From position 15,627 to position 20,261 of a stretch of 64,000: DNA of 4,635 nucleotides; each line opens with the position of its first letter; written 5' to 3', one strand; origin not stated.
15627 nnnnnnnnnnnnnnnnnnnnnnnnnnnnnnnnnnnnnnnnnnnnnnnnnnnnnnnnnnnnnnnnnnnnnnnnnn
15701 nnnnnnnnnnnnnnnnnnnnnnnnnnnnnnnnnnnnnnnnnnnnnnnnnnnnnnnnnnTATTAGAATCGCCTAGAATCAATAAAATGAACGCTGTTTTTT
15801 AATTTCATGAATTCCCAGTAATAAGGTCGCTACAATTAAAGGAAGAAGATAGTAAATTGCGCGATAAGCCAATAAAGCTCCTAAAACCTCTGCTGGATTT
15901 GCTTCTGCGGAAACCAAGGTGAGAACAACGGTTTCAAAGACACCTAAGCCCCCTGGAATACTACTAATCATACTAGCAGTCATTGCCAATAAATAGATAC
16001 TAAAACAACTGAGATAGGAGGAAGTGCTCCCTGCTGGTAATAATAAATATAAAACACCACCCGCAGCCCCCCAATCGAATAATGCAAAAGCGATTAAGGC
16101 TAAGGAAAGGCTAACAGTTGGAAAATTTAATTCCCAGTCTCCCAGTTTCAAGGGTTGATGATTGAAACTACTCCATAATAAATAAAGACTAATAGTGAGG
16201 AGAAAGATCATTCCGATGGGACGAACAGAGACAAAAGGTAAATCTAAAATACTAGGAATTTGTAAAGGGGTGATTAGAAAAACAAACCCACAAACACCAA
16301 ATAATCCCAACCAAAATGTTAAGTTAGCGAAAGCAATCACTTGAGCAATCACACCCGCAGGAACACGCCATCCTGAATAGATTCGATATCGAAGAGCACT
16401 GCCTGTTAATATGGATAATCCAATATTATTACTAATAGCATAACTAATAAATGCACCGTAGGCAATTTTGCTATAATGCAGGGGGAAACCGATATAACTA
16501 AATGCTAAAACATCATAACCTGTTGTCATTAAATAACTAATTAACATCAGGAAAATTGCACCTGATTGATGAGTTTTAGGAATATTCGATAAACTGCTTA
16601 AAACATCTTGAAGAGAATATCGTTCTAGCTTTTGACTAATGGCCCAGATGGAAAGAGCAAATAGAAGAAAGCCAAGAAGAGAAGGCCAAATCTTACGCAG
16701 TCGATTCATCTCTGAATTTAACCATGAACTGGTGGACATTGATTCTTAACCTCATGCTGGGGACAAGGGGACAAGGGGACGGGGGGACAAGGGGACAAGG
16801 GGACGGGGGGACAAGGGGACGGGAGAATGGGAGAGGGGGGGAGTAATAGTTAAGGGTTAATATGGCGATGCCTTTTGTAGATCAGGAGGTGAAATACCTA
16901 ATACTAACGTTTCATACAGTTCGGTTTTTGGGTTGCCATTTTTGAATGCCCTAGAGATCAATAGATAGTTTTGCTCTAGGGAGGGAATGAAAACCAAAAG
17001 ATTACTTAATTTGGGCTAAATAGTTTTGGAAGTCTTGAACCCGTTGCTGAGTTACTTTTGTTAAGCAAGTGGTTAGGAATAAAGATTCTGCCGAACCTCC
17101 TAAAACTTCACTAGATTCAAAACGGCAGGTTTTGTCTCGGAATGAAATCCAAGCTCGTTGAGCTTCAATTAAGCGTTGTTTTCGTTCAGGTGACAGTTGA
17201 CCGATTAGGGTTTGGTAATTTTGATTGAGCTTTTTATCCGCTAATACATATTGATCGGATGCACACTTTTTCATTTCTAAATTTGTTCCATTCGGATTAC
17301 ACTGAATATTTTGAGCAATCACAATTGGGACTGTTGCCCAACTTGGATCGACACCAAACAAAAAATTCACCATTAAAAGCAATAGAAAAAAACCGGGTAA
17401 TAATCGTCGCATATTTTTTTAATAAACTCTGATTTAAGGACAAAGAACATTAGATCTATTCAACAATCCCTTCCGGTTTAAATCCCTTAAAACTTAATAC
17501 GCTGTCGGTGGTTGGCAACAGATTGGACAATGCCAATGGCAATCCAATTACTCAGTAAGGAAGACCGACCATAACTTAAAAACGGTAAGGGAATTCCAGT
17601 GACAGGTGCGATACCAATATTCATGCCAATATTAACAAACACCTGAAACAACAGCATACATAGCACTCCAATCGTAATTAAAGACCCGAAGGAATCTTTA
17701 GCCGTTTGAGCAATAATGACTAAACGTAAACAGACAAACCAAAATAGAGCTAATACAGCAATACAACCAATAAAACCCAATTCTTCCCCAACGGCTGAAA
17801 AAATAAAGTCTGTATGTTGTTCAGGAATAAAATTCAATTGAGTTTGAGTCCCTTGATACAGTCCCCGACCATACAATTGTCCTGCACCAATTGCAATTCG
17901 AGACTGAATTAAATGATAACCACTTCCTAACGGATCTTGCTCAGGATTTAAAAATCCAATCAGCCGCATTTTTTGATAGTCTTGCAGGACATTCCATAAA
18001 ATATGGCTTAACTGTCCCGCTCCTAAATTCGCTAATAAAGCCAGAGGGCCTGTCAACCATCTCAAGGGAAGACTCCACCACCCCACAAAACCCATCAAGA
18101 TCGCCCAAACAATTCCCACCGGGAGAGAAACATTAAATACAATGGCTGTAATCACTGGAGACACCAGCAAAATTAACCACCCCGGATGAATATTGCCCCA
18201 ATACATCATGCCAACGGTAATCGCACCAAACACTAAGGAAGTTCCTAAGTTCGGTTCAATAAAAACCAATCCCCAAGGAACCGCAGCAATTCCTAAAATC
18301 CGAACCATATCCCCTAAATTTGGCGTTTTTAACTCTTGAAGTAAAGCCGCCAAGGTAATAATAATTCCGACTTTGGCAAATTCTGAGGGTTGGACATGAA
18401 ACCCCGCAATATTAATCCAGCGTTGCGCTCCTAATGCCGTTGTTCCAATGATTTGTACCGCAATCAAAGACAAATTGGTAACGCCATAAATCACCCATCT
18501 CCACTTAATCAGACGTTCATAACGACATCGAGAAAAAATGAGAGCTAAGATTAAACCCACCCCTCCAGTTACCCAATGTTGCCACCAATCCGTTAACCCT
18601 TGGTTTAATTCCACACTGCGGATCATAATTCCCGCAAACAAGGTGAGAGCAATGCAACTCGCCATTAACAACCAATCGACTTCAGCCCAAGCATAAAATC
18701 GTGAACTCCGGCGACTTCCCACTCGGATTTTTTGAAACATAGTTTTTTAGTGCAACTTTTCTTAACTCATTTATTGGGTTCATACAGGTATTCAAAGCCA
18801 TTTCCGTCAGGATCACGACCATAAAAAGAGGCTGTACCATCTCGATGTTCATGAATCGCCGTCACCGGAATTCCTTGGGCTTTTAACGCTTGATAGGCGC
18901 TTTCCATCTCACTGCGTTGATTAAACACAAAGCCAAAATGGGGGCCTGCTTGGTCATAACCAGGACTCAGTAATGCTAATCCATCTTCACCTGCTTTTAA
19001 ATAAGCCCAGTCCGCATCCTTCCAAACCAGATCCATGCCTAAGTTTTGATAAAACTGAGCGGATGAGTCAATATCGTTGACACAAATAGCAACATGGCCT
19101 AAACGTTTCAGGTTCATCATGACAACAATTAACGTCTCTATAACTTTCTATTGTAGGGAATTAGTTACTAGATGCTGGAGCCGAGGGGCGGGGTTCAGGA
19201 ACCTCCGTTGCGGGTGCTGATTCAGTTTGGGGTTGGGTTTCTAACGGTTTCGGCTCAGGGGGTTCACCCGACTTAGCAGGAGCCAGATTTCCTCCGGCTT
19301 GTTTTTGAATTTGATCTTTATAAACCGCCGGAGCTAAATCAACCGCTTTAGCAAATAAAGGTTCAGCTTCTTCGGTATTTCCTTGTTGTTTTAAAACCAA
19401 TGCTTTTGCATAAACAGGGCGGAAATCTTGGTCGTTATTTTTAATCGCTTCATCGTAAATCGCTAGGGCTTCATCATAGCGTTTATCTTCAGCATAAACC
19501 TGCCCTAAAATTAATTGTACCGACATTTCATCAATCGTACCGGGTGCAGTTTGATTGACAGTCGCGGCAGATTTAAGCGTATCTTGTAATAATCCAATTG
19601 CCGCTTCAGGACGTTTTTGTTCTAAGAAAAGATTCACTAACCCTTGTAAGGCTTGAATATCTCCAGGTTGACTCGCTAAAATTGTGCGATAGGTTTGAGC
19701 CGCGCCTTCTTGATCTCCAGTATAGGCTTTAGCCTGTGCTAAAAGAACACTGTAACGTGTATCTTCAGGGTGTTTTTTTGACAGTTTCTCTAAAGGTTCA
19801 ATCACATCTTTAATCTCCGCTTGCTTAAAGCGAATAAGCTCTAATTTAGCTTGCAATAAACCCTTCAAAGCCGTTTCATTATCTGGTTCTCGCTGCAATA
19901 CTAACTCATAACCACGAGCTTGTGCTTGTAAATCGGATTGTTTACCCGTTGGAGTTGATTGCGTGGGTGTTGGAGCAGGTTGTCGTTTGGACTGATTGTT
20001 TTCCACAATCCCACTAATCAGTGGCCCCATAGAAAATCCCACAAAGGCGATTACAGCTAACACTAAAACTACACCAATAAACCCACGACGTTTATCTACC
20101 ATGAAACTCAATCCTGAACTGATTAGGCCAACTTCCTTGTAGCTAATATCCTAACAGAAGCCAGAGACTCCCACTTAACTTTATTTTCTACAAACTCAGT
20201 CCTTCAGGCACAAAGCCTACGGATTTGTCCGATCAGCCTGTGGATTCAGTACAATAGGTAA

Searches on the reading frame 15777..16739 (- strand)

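Call 70: search_protein_families(library=pfam, proteins=[window:15777-16739:-], max_evalue=0.001)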
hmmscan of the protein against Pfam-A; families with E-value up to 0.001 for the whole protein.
window:15777-16739:- (320 aa): 1 family
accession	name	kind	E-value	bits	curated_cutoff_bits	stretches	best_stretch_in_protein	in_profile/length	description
PF03706.18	LPG_synthase_TM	-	2.5e-09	37.5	33.4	1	21-303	2-301/302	Lysylphosphatidylglycerol synthase TM region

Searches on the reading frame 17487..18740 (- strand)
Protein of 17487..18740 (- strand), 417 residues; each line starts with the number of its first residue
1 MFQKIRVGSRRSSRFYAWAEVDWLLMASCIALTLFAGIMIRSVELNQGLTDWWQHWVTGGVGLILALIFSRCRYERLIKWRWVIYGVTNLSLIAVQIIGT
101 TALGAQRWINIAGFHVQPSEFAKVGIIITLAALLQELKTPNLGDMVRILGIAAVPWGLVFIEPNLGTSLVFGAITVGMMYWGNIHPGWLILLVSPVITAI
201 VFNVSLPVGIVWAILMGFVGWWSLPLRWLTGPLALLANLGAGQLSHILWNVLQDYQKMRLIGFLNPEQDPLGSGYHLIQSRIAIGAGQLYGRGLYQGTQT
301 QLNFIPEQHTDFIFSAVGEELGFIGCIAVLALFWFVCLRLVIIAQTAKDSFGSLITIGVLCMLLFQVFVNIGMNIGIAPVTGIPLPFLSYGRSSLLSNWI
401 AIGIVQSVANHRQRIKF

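Call 70: search_protein_families(library=pfam, proteins=[window:17487-18740:-], max_evalue=0.001)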
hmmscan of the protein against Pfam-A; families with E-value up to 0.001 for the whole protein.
window:17487-18740:- (417 aa): 1 family
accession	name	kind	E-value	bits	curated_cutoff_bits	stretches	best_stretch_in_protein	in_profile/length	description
PF01098.24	FTSW_RODA_SPOVE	-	2.2e-91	306.9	26.4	2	237-413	183-355/356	Cell cycle protein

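Call 109: list_cluster_members(proteins=[window:17487-18740:-, window:28238-29413:-, window:23872-24837:+, window:24857-26056:+, window:23566-23760:+, window:26227-27336:-])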
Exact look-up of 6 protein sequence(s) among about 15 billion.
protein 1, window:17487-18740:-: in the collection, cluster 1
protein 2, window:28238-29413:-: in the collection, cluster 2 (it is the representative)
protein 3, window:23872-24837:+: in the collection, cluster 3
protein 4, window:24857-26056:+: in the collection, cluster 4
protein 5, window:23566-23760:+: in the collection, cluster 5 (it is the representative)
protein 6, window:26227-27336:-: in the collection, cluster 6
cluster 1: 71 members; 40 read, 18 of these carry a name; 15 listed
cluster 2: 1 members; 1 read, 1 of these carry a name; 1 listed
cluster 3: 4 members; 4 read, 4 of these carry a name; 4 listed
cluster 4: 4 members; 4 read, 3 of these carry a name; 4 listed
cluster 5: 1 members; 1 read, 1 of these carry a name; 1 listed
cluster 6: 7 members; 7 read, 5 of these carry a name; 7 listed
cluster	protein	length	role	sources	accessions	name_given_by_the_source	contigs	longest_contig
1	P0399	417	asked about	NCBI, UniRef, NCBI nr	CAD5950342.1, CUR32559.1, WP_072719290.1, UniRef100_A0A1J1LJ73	Peptidoglycan glycosyltransferase MrdB [Planktothrix tepida] | Peptidoglycan glycosyltransferase RodA n=2 Tax=Planktothrix TaxID=54304 ... | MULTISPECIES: rod shape-determining protein RodA [Planktothrix]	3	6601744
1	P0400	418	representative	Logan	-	-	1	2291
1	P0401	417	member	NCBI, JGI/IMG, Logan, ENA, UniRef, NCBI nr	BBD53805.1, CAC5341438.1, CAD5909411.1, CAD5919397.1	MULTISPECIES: rod shape-determining protein RodA [Planktothrix] | rod shape determining protein RodA | Peptidoglycan glycosyltransferase RodA n=5 Tax=Planktothrix TaxID=54304 ...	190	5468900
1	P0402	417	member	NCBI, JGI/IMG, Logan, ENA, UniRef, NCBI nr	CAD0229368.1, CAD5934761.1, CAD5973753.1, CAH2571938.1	cell division protein [Planktothrix agardhii CCAP 1459/11A] | Peptidoglycan glycosyltransferase RodA n=1 Tax=Planktothrix agardhii CCAP 1459/11A ... | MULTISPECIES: rod shape-determining protein RodA [Planktothrix]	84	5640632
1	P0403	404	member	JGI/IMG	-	rod shape determining protein RodA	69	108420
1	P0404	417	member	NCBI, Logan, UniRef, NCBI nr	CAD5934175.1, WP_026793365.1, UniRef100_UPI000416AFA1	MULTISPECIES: rod shape-determining protein RodA [Planktothrix] | rod shape-determining protein RodA n=1 Tax=Planktothrix TaxID=54304 RepID=UPI000416AFA1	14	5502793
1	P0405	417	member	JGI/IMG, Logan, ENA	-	rod shape determining protein RodA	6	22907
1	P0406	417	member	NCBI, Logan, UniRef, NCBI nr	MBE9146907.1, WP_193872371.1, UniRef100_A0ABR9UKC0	rod shape-determining protein RodA [Planktothrix mougeotii] | Peptidoglycan glycosyltransferase RodA n=1 Tax=Planktothrix mougeotii LEGE 06226 ...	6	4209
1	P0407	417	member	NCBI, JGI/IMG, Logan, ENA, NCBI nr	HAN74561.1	MAG TPA: rod shape-determining protein RodA [Planktothrix sp. UBA8402] | rod shape-determining protein RodA [Planktothrix sp. UBA8402]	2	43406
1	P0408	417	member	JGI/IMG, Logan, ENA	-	rod shape-determining protein RodA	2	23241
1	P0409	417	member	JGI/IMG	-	rod shape determining protein RodA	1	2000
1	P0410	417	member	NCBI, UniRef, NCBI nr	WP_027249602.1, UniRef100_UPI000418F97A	rod shape-determining protein RodA [Planktothrix agardhii] | rod shape-determining protein RodA n=1 Tax=Planktothrix agardhii TaxID=1160 ...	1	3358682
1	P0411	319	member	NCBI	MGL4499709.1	MAG: FtsW/RodA/SpoVE family cell cycle protein, partial [Planktothrix sp.]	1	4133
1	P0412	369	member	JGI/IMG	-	rod shape determining protein RodA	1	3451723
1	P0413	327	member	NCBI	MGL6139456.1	MAG: FtsW/RodA/SpoVE family cell cycle protein, partial [Planktothrix sp.]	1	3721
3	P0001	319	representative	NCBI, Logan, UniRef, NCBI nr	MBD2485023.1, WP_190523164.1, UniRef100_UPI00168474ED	hypothetical protein [Planktothrix sp. FACHB-1365] | hypothetical protein n=1 Tax=Planktothrix sp. FACHB-1365 TaxID=2692855 RepID=UPI00168474ED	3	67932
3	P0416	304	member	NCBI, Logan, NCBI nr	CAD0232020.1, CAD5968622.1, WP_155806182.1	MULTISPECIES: hypothetical protein [Planktothrix]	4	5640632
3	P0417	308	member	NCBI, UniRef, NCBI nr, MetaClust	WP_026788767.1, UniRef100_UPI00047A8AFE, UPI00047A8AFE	hypothetical protein [Planktothrix agardhii] | hypothetical protein n=2 Tax=Microcoleaceae TaxID=1892252 RepID=UPI00047A8AFE | status=active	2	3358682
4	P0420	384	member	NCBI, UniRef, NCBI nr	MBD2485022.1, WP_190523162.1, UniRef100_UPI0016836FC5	hypothetical protein [Planktothrix sp. FACHB-1365] | hypothetical protein n=1 Tax=Planktothrix sp. FACHB-1365 TaxID=2692855 RepID=UPI0016836FC5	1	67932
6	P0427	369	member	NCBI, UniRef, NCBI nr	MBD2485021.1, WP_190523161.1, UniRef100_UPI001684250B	patatin-like phospholipase family protein [Planktothrix sp. FACHB-1365] | patatin-like phospholipase family protein n=1 Tax=Planktothrix sp. FACHB-1365 ...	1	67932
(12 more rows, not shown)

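Call 110: find_encoding_contigs(protein=P0417, flank=2500, max_places=2)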
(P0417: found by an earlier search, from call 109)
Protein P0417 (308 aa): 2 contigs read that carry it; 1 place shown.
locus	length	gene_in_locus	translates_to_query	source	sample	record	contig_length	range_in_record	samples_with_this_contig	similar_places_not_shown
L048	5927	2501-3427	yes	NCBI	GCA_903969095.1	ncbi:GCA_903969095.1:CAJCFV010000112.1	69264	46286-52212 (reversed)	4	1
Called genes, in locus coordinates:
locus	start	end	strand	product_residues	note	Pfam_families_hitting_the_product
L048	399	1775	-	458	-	PF26355:HTH_VMAP-M9, PF00931:NB-ARC, PF01637:ATPase_2, PF13191:AAA_16 (weak), PF05729:NACHT (weak), PF13401:AAA_22 (weak)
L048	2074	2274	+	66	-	-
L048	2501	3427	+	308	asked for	-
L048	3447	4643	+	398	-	PF02163:Peptidase_M50 (faint)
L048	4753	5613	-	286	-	PF13593:SBF_like, PF01758:SBF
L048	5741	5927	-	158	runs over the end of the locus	PF00903:Glyoxalase, PF13669:Glyoxalase_4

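Call 111: find_encoding_contigs(protein=P0416, flank=2500, max_places=2)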
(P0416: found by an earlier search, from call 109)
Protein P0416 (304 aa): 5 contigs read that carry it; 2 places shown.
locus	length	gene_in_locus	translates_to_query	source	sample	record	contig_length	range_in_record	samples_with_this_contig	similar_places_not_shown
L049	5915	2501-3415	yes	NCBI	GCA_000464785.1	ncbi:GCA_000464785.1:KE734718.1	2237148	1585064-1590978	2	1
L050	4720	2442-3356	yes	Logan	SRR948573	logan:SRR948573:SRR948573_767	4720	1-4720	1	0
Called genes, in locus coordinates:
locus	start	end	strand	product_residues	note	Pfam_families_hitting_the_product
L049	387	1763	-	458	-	PF26355:HTH_VMAP-M9, PF00931:NB-ARC, PF01637:ATPase_2, PF13191:AAA_16 (weak), PF05729:NACHT (weak), PF13401:AAA_22 (weak)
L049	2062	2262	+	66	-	-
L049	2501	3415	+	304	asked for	-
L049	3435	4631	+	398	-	PF02163:Peptidase_M50 (faint)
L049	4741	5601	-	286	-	PF13593:SBF_like, PF01758:SBF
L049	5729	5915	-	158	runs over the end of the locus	PF00903:Glyoxalase, PF13669:Glyoxalase_4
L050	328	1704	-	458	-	PF26355:HTH_VMAP-M9, PF00931:NB-ARC, PF01637:ATPase_2, PF13191:AAA_16 (weak), PF05729:NACHT (weak), PF13401:AAA_22 (weak)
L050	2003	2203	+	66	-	-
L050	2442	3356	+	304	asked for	-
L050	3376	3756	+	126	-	-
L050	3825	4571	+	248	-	PF02163:Peptidase_M50 (weak)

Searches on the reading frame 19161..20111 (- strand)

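Call 70: search_protein_families(library=pfam, proteins=[window:19161-20111:-], max_evalue=0.001)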
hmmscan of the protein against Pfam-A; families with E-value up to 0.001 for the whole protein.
window:19161-20111:- (316 aa): 22 families
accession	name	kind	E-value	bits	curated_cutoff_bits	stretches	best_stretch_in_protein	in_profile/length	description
PF13428.12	TPR_14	-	2e-14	53.1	23.5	0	198-237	3-42/44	Tetratricopeptide repeat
PF13432.12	TPR_16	-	5.3e-14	52.8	32.7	2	158-229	3-64/65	Tetratricopeptide repeat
PF14559.12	TPR_19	-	1.4e-13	51.4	25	2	132-182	5-55/68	Tetratricopeptide repeat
PF13424.12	TPR_12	-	2.7e-12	47.1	30.1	1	197-261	4-76/77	Tetratricopeptide repeat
PF07719.23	TPR_2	-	9.6e-12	44.5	27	1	202-228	7-33/34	Tetratricopeptide repeat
PF13181.12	TPR_8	-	1.1e-11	44.3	25.7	0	234-262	5-33/34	Tetratricopeptide repeat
PF13374.12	TPR_10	-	1.1e-08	35.2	27.5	0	202-223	8-29/42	Tetratricopeptide repeat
PF13176.12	TPR_7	-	2.4e-08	33.9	27.9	0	202-229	5-34/36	Tetratricopeptide repeat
PF13431.12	TPR_17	-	2.8e-07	30.7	24.4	0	219-250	2-33/34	Tetratricopeptide repeat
PF13174.12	TPR_6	-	4.1e-07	30.7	26.3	0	198-225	2-29/33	Tetratricopeptide repeat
PF13429.12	TPR_15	-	8.2e-07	29.2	26.2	1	99-252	128-270/280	Tetratricopeptide repeat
PF12895.13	ANAPC3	-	9.5e-07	29.5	27.2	0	200-253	27-79/82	Anaphase-promoting complex, cyclosome, subunit 3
PF23914.1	TPR_CcmH_CycH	-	1.1e-06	29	42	0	70-180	41-149/158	Cytochrome c-type biogenesis protein H TPR domain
PF00515.34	TPR_1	-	1.1e-06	28.6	27.8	0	202-227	7-32/34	Tetratricopeptide repeat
PF25058.1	ARM_TT21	-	1.5e-06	28.7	27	0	96-167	72-143/155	Tetratricopeptide repeat protein 21 ARM repeat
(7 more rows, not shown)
